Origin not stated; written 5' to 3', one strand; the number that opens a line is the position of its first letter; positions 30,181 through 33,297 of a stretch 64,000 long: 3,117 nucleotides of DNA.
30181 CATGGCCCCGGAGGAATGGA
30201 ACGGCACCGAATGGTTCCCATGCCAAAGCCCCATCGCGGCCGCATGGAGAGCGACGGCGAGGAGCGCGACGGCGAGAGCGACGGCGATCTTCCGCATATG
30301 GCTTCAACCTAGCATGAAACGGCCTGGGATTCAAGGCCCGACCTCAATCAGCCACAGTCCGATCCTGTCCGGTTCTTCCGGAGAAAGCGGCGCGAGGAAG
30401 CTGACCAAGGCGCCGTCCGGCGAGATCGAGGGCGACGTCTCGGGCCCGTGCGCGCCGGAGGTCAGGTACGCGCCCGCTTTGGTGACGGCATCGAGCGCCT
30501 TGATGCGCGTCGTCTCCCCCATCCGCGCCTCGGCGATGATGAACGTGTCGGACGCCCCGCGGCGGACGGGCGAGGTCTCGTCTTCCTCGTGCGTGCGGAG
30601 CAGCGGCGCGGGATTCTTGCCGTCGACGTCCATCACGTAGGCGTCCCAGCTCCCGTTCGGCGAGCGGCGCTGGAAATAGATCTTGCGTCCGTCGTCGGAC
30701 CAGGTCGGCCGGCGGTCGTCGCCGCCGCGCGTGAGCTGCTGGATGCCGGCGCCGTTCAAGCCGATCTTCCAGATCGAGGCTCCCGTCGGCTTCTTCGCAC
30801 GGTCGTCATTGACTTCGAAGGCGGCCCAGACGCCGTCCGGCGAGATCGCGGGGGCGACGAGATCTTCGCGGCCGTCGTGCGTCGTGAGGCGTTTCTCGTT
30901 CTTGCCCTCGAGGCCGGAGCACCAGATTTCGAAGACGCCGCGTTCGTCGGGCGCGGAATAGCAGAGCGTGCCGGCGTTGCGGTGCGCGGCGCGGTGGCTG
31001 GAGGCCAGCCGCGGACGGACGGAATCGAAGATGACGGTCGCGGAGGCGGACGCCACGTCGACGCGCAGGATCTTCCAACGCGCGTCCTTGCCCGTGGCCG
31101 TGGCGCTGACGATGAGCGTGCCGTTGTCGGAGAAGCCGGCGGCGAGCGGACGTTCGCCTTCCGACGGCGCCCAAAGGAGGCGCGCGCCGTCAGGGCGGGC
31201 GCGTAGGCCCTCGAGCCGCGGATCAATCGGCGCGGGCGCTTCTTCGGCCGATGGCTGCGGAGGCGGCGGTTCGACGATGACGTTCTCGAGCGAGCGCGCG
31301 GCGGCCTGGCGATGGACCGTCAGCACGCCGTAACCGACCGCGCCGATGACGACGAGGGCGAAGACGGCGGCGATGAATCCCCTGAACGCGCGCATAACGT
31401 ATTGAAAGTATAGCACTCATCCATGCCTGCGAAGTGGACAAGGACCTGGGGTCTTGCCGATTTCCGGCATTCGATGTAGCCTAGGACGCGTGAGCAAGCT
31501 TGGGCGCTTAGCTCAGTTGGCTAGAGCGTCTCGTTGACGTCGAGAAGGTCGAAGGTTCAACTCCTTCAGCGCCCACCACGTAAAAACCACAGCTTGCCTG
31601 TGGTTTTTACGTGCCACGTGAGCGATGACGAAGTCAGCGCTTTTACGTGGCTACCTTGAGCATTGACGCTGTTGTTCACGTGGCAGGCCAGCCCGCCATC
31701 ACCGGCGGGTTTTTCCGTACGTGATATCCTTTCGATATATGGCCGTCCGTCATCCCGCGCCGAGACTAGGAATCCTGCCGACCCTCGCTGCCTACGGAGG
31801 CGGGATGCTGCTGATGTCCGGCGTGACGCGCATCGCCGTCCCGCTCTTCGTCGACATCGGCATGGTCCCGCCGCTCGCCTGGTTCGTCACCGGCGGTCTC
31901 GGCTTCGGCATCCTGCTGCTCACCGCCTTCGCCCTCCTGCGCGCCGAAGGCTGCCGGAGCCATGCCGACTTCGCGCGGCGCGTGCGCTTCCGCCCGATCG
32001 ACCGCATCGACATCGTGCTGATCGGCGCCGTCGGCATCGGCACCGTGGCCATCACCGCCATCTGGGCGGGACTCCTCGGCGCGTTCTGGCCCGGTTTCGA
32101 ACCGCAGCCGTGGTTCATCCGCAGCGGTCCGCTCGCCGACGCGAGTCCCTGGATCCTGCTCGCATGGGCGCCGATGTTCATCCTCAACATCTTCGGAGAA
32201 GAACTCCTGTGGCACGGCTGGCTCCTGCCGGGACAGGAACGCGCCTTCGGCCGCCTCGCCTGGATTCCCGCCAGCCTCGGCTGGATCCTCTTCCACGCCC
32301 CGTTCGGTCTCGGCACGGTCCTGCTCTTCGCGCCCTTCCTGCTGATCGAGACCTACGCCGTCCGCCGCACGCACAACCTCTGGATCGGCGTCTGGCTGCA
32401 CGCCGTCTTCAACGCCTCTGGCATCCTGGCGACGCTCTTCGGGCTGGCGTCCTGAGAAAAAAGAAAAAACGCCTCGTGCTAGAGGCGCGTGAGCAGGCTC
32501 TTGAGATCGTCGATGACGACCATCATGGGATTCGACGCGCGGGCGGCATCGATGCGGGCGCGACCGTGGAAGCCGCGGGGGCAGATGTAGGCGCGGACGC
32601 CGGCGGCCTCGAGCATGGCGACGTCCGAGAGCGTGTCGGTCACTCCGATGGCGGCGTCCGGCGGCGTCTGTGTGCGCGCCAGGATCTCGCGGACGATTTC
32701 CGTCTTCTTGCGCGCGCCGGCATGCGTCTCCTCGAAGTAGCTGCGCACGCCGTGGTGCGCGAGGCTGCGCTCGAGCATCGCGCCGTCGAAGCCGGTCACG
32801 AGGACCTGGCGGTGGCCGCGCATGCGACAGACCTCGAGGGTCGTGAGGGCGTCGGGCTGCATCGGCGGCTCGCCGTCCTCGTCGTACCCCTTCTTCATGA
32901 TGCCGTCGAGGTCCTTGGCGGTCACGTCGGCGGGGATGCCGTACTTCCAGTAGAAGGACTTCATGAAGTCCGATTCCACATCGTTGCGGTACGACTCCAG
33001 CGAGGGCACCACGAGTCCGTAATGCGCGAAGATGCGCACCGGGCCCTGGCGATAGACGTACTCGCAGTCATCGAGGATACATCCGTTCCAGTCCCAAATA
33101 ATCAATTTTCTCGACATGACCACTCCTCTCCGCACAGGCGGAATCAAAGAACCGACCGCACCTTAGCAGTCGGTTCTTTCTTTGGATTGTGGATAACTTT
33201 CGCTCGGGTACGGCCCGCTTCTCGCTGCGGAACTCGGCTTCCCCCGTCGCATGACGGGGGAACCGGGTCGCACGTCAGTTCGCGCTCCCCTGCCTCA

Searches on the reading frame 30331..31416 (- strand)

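Call 9: search_protein_families(library=pfam, proteins=[window:30331-31416:-], max_evalue=0.001)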
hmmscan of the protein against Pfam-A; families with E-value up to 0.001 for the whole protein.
window:30331-31416:- (361 aa): 1 family
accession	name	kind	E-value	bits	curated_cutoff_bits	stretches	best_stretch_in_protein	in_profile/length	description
PF07676.18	PD40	-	5.8e-14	52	20.9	1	230-258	7-35/38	WD40-like Beta Propeller Repeat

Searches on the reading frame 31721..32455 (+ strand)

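Call 56: search_protein_families(library=pfam, proteins=[window:31721-32455:+], max_evalue=0.001)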
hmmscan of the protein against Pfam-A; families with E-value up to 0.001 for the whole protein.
window:31721-32455:+ (244 aa): 1 family
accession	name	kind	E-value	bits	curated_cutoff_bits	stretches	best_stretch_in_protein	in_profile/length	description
PF02517.21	Rce1-like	-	1.7e-12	47.9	22.4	1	143-232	2-92/93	Type II CAAX prenyl endopeptidase Rce1-like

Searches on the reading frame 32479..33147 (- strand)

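Call 56: search_protein_families(library=pfam, proteins=[window:32479-33147:-], max_evalue=0.001)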
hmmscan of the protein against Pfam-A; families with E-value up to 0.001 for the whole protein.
window:32479-33147:- (222 aa): 3 families
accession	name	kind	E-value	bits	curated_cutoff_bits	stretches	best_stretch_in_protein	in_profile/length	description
PF00702.32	Hydrolase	-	3.9e-08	34.4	26.4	1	14-183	2-191/191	haloacid dehalogenase-like hydrolase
PF13419.12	HAD_2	-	3.8e-07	30.8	23.8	1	16-186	1-175/178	Haloacid dehalogenase-like hydrolase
PF12710.13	HAD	-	1.5e-06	29.2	27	1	67-180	61-189/189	haloacid dehalogenase-like hydrolase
